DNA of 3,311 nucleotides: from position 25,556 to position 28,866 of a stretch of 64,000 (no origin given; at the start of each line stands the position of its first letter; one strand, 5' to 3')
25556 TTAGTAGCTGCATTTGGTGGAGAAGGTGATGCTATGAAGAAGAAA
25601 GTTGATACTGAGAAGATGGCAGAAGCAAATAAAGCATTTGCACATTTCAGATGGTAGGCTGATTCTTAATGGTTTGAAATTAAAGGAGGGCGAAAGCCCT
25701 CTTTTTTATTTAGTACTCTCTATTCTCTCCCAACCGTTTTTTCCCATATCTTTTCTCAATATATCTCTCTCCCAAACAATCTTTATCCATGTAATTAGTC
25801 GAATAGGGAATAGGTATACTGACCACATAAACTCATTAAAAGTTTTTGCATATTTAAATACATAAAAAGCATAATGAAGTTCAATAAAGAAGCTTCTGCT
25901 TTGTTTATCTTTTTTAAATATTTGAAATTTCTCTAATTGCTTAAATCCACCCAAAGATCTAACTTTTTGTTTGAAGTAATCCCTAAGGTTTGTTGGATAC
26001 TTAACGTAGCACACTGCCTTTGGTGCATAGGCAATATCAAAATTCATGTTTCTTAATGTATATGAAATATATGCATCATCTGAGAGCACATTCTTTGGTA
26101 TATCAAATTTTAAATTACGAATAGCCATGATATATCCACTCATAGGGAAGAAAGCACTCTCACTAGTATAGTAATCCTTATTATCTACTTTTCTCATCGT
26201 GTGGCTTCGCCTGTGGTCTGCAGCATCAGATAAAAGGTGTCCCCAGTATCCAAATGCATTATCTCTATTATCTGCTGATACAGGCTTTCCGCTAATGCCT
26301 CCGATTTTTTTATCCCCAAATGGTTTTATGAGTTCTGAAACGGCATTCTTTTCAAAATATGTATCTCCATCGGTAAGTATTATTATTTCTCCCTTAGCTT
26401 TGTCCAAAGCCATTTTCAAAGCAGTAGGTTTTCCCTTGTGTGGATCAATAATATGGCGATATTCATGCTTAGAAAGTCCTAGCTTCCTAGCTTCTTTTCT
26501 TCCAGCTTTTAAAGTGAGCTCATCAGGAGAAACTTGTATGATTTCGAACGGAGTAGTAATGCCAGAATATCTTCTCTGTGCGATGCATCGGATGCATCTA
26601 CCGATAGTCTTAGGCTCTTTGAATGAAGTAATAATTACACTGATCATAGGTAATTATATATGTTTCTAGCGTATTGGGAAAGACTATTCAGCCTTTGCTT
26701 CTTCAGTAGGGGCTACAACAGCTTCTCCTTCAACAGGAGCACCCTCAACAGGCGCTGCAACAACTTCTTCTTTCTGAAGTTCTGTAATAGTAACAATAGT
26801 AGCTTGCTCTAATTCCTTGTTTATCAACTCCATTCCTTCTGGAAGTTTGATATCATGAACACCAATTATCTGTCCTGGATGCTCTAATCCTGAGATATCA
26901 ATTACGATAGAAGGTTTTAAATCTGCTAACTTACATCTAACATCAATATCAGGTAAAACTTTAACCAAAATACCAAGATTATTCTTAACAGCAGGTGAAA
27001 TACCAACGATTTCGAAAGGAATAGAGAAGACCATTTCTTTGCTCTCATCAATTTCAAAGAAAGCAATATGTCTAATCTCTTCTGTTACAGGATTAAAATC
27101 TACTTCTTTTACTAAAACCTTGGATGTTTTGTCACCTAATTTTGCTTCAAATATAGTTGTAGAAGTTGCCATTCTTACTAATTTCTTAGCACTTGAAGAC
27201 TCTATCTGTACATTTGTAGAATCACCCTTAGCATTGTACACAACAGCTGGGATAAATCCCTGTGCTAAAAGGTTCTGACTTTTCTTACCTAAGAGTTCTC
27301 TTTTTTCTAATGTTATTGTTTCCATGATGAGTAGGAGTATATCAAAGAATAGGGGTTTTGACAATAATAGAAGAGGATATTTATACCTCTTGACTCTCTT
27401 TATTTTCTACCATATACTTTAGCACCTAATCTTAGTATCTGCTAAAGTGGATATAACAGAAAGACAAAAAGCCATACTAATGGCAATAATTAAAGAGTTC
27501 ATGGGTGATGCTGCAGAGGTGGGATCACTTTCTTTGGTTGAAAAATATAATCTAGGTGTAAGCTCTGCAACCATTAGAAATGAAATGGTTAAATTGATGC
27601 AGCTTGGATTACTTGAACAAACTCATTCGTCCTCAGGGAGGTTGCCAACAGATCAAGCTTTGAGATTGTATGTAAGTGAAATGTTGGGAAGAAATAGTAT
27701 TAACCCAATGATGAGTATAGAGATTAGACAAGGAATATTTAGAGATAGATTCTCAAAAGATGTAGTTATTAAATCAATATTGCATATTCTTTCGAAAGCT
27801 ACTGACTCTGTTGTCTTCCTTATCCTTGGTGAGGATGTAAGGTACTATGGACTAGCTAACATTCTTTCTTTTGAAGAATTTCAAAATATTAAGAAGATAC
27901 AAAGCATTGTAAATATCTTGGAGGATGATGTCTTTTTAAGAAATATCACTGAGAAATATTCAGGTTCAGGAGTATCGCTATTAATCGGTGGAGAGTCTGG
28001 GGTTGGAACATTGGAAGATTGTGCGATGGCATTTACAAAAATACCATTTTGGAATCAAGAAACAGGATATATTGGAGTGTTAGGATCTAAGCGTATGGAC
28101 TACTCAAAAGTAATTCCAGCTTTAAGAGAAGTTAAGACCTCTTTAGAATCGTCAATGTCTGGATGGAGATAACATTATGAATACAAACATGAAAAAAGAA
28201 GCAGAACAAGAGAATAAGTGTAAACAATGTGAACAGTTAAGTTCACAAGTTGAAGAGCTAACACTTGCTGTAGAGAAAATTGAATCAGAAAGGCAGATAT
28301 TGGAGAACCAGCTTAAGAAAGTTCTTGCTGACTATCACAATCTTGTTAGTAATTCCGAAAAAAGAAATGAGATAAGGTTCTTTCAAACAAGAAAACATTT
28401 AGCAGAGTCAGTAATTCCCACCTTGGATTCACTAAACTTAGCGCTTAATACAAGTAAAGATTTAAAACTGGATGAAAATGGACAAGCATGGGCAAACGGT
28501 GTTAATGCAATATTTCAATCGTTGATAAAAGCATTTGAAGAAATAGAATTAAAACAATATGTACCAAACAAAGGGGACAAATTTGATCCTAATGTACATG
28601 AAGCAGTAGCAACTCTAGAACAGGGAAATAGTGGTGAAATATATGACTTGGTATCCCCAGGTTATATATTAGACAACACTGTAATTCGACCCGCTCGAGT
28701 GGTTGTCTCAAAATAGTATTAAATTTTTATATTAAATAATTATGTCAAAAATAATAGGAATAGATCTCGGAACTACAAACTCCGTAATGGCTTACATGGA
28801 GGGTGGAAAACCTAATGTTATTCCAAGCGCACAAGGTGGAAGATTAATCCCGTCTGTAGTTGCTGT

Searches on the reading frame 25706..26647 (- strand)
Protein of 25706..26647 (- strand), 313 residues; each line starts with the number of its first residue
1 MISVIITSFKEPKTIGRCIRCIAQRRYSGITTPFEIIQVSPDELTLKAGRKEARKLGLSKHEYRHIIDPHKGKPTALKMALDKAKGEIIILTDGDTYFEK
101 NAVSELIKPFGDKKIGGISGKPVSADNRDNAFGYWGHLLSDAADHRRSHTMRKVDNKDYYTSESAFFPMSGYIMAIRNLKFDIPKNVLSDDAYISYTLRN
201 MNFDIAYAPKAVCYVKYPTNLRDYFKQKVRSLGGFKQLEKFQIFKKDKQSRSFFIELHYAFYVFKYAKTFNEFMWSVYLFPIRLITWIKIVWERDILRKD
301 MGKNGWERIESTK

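Call 28: search_protein_families(library=pfam, proteins=[window:25706-26647:-], max_evalue=0.0001)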
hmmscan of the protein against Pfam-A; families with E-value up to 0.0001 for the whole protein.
window:25706-26647:- (313 aa): 3 families
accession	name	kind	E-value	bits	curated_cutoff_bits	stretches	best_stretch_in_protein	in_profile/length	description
PF13641.12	Glyco_tranf_2_3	-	4.6e-17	63.2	27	1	2-232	3-228/230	Glycosyltransferase like family 2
PF00535.33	Glycos_transf_2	-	6.2e-12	46.2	23.3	1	3-129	1-122/168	Glycosyl transferase family 2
PF13632.12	Glyco_trans_2_3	-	2.8e-08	34.3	27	1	88-286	1-176/198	Glycosyl transferase family group 2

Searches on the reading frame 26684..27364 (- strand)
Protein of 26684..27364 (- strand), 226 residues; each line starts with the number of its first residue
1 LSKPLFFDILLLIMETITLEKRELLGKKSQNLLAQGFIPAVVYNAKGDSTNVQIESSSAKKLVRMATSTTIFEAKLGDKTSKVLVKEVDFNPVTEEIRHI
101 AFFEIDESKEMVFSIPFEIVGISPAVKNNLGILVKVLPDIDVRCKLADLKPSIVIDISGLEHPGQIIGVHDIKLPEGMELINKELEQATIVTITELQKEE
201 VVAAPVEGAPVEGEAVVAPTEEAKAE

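Call 28: search_protein_families(library=pfam, proteins=[window:26684-27364:-], max_evalue=0.0001)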
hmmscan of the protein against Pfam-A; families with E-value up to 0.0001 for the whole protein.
window:26684-27364:- (226 aa): 2 families
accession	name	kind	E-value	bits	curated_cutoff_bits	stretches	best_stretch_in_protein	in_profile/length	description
PF01386.24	Ribosomal_L25p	-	4.2e-16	59.6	23.6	1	18-102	2-82/82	Ribosomal L25p family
PF14693.11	Ribosomal_TL5_C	-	6.6e-15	55.7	27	1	112-195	3-82/84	Ribosomal protein TL5, C-terminal domain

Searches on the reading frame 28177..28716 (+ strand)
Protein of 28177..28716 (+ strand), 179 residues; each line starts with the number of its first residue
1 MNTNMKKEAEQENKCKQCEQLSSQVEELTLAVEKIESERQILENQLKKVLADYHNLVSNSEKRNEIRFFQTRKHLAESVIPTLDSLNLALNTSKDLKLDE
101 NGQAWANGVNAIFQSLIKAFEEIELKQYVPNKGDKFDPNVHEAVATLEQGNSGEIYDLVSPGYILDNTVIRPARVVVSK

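Call 28: search_protein_families(library=pfam, proteins=[window:28177-28716:+], max_evalue=0.0001)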
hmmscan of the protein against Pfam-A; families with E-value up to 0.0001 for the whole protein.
window:28177-28716:+ (179 aa): 1 family
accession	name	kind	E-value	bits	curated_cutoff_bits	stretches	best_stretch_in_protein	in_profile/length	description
PF01025.24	GrpE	-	4.7e-30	104.9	25.8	1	18-179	6-165/165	GrpE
